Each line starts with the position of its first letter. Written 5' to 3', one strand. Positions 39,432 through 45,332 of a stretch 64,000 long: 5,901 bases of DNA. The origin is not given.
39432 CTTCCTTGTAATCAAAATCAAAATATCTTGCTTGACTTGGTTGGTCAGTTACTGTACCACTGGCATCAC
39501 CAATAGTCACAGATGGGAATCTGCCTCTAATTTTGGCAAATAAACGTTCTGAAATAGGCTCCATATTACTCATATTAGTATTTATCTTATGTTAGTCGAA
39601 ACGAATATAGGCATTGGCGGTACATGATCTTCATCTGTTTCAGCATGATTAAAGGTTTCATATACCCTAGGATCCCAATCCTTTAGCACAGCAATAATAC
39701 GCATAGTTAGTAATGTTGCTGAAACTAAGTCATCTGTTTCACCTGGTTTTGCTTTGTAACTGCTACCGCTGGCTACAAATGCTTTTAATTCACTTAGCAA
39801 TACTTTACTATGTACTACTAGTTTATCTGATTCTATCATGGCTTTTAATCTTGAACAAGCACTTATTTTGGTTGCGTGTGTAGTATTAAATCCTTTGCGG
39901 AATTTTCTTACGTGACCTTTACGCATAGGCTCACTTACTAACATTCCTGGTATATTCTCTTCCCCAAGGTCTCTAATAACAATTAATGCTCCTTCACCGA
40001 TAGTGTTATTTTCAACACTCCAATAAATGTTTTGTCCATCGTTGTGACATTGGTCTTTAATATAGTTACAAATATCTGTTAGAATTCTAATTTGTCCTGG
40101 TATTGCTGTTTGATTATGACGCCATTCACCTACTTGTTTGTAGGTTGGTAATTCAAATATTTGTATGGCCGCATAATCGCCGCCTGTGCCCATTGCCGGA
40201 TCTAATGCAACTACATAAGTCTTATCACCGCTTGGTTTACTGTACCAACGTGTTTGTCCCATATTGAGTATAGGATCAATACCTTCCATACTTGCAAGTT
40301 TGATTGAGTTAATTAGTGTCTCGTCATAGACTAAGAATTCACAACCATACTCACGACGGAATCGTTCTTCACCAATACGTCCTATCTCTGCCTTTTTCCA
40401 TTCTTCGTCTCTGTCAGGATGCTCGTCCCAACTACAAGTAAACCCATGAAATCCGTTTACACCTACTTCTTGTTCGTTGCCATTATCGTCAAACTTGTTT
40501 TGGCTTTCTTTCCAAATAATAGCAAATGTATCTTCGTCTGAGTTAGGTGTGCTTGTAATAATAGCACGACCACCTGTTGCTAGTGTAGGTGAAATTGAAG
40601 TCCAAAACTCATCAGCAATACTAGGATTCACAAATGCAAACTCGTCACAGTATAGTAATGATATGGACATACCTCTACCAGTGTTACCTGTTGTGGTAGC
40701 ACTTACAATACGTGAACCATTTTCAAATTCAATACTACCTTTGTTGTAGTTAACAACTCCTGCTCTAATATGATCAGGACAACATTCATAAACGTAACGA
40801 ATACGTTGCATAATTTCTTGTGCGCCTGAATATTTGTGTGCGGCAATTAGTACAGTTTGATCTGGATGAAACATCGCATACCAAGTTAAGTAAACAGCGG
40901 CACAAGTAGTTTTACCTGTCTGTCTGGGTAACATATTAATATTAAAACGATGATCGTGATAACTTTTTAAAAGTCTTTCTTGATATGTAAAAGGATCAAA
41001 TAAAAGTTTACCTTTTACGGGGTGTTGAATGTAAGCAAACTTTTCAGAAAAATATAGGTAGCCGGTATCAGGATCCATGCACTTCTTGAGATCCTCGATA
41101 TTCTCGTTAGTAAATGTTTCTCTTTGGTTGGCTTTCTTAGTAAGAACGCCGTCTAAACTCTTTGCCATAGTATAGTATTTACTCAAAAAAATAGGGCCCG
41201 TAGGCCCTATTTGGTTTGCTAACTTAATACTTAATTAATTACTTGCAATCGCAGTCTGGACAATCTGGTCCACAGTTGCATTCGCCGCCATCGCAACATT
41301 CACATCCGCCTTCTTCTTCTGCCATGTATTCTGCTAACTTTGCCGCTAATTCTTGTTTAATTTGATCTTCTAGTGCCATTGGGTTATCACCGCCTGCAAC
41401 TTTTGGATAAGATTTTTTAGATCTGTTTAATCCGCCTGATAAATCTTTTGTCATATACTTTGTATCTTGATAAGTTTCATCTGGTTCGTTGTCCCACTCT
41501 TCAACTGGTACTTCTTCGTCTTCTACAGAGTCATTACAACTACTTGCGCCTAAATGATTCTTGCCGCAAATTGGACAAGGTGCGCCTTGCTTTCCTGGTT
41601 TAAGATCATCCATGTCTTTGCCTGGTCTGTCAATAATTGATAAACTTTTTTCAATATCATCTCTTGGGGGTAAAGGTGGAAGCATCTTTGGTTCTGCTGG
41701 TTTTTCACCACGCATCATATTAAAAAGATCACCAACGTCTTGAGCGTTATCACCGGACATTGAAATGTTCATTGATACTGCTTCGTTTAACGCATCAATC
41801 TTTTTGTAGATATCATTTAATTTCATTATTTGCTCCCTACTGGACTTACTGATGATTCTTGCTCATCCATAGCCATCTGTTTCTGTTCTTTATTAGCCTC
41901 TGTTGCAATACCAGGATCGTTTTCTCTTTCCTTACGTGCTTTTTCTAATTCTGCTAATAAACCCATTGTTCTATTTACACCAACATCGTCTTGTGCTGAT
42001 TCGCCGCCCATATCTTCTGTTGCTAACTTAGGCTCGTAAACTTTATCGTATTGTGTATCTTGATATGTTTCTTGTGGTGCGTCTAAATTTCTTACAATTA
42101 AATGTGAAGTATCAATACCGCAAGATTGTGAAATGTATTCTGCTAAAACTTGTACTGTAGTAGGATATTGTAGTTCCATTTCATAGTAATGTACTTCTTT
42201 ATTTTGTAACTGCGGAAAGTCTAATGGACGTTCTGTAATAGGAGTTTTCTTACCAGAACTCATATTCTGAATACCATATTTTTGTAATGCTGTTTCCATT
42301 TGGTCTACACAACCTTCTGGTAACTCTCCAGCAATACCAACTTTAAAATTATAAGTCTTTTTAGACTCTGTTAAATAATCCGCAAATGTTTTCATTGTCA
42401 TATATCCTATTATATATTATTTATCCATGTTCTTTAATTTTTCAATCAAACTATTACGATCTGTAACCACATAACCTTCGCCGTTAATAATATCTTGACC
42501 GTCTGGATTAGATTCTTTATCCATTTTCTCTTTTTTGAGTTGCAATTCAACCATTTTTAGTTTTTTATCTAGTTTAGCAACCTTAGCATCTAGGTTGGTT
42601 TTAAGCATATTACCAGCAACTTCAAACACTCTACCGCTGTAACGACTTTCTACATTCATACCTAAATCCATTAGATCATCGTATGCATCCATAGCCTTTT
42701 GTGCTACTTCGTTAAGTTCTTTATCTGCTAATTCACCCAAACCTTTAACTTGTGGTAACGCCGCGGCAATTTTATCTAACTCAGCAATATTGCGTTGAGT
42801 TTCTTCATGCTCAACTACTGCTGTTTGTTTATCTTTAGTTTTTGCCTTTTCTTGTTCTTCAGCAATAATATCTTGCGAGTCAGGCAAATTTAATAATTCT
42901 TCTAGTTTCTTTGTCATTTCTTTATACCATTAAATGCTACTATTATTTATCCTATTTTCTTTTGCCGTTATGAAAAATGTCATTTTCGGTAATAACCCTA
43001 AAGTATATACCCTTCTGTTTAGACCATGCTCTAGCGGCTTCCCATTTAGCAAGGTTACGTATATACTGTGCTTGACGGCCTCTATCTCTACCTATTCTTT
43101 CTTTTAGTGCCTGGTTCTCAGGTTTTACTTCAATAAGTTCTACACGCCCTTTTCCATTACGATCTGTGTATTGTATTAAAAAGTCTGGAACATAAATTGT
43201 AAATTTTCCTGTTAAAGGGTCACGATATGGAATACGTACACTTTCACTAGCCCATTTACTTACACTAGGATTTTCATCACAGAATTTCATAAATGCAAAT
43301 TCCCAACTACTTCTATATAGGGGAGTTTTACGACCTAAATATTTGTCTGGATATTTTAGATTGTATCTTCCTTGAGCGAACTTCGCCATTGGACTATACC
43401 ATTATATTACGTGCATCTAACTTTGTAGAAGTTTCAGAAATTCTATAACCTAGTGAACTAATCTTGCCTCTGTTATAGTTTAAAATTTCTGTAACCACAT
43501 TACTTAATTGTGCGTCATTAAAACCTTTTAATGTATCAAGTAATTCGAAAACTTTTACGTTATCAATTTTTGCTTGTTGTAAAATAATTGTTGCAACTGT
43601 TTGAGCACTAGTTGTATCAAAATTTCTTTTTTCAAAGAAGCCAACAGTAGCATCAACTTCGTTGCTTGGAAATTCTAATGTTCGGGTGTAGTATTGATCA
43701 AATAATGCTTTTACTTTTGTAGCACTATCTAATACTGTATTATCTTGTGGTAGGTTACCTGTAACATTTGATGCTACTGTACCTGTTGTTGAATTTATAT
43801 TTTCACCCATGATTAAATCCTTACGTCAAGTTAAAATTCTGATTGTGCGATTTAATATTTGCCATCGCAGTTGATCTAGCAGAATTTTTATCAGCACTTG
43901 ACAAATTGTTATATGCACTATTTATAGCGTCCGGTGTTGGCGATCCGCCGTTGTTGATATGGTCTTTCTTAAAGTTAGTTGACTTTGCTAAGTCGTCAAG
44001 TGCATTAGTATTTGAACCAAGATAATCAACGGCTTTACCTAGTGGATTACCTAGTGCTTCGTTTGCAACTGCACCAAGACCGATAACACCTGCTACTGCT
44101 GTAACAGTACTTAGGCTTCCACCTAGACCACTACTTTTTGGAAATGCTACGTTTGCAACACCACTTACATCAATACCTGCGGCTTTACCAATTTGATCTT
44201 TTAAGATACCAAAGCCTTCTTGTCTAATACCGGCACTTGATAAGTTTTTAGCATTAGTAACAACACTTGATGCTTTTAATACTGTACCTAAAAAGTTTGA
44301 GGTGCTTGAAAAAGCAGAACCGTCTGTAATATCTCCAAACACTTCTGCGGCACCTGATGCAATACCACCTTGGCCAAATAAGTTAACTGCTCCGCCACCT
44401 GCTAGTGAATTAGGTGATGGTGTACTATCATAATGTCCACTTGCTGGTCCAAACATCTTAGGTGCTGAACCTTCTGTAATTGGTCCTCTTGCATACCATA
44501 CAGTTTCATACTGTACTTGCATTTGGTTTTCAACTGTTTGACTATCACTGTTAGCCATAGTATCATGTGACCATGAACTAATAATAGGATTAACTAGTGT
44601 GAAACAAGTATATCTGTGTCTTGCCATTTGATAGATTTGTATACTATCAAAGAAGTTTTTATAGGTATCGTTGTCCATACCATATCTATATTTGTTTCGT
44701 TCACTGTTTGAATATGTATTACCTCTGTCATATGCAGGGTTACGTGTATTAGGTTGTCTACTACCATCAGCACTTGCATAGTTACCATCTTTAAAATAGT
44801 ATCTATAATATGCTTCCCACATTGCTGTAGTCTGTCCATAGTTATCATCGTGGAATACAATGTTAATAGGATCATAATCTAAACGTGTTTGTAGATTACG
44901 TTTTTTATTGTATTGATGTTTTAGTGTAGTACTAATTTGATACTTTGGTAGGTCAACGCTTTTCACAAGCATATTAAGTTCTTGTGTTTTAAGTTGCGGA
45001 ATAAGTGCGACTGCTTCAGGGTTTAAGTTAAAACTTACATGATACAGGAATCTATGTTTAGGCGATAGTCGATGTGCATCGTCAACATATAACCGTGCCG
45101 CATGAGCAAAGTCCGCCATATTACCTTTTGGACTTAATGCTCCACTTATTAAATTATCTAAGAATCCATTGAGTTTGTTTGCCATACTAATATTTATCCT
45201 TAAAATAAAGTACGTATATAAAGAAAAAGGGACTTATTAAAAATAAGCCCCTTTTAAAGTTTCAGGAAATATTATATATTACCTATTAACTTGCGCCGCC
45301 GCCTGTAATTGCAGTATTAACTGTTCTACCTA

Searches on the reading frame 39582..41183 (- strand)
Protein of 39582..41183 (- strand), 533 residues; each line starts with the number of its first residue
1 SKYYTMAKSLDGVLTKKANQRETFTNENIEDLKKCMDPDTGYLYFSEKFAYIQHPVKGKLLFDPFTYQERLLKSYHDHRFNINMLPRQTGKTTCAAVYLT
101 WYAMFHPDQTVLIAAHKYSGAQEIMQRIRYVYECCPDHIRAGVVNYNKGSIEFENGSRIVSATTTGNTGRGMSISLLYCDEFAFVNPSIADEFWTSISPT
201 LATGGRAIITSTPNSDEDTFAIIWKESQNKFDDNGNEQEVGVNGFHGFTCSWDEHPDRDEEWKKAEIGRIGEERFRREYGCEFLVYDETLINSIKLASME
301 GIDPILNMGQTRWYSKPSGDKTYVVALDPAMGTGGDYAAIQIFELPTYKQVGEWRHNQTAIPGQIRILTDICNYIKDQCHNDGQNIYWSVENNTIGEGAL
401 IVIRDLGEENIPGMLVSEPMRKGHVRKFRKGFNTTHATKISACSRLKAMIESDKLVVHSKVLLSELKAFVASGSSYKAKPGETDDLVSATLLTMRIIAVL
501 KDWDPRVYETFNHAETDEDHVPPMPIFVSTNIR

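Call 42: search_protein_families(library=phrogs, proteins=[window:39582-41183:-], max_evalue=0.00001)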
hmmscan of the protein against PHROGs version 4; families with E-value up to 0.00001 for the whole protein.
window:39582-41183:- (533 aa): 8 families
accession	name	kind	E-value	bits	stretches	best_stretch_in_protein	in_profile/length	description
phrog_36964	-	head and packaging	8.5e-122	408.9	1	89-516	432-872/890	terminase large subunit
phrog_5989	-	head and packaging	1.8e-49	169.7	1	15-282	97-333/347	terminase large subunit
phrog_2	-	head and packaging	4.9e-49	168.8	1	56-493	255-588/807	terminase large subunit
phrog_38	-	head and packaging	2e-20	74.1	1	39-509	270-715/760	terminase large subunit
phrog_7579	-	head and packaging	1.6e-19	71.1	1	84-304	23-236/239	terminase large subunit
phrog_9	-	head and packaging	3.2e-12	47.1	1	82-265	227-411/812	terminase large subunit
phrog_15503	-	unknown function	9.2e-09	36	1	45-191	54-201/245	-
phrog_26724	-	unknown function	1.6e-08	35.3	1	67-213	38-183/192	-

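Call 66: search_dna_similar(query=window:39582-41183:-, collection=phages, mode=protein, max_rows=12)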
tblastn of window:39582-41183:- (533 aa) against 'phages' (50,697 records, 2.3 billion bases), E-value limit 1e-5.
Records with a match: 2608; places in all: 2666; records where one place covers at least 80% of the query: 2166.
Best place of each record, by identity: <60% 2608.
By first word of the organism name: Escherichia 666; Synechococcus 378; Klebsiella 331; Salmonella 202; Vibrio 135; Shigella 89; Aeromonas 80; Acinetobacter 71; Cyanophage 61; Enterobacter 59; and 71 more.
By host as written in the record: - 469; Escherichia coli 277; Klebsiella pneumoniae 114; Synechococcus 107; Escherichia coli O157:H7 38; Synechococcus sp. 38; Salmonella enterica 29; Synechococcus sp. WH7803 28; and 583 more.
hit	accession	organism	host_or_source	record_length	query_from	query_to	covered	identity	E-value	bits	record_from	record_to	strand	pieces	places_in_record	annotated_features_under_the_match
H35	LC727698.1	Pseudomonas phage sp. 30-3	Pseudomonas aeruginosa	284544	14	527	96%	53.0%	1e-172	546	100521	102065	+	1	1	hypothetical protein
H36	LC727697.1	Pseudomonas phage sp. 30-2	Pseudomonas aeruginosa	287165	14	527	96%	53.0%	1e-172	546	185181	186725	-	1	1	hypothetical protein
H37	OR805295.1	Pseudomonas phage Paride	Pseudomonas aeruginosa PAO1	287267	14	527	96%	52.8%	2e-172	545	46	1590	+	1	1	terminase large subunit | hypothetical protein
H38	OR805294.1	Pseudomonas phage Ettore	Pseudomonas aeruginosa PAO1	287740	14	527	96%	52.8%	2e-172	545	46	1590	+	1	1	terminase large subunit | hypothetical protein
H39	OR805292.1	Pseudomonas phage Cassandra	Pseudomonas aeruginosa PAO1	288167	14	527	96%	52.8%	2e-172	545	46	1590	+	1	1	terminase large subunit | hypothetical protein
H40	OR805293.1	Pseudomonas phage Deifobo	Pseudomonas aeruginosa PAO1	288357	14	527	96%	52.8%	2e-172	545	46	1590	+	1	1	terminase large subunit | hypothetical protein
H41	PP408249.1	Pseudomonas phage vB_Pa-PAC2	Pseudomonas aeruginosa PAO1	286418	14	527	96%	52.8%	3e-172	545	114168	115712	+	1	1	DNA terminase packaging enzyme large subunit | hypothetical protein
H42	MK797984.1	Pseudomonas phage vB_PaeM_PA5oct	-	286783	14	527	96%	52.8%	3e-172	545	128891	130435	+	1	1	hypothetical protein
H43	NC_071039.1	Pseudomonas phage vB_PaeM_PA5oct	-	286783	14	527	96%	52.8%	3e-172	545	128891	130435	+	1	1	terminase large subunit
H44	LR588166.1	Pseudomonas phage vB_PaeM_MIJ3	-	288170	14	527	96%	52.8%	3e-172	545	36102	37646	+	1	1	phage terminase, large ...: phage terminase, large subunit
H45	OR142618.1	Pseudomonas phage Callisto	Pseudomonas aeruginosa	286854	14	527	96%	52.6%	1e-171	543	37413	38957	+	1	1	hypothetical protein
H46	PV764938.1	Sinorhizobium phage Phosso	Sinohrizobium meliloti NRRL L-50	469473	6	526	98%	49.6%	3e-160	510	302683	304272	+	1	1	terminase large subunit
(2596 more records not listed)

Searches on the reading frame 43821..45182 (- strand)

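Call 42: search_protein_families(library=phrogs, proteins=[window:43821-45182:-], max_evalue=0.00001)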
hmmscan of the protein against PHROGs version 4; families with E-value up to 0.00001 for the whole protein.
window:43821-45182:- (453 aa): 3 families
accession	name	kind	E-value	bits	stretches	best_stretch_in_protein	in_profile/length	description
phrog_13438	-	tail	1.1e-13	52.1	1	67-228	89-248/364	tail tube protein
phrog_4542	-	tail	1e-12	48.9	1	37-233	21-183/214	tail tube protein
phrog_45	-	tail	4.7e-06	27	1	46-302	96-328/350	tail tube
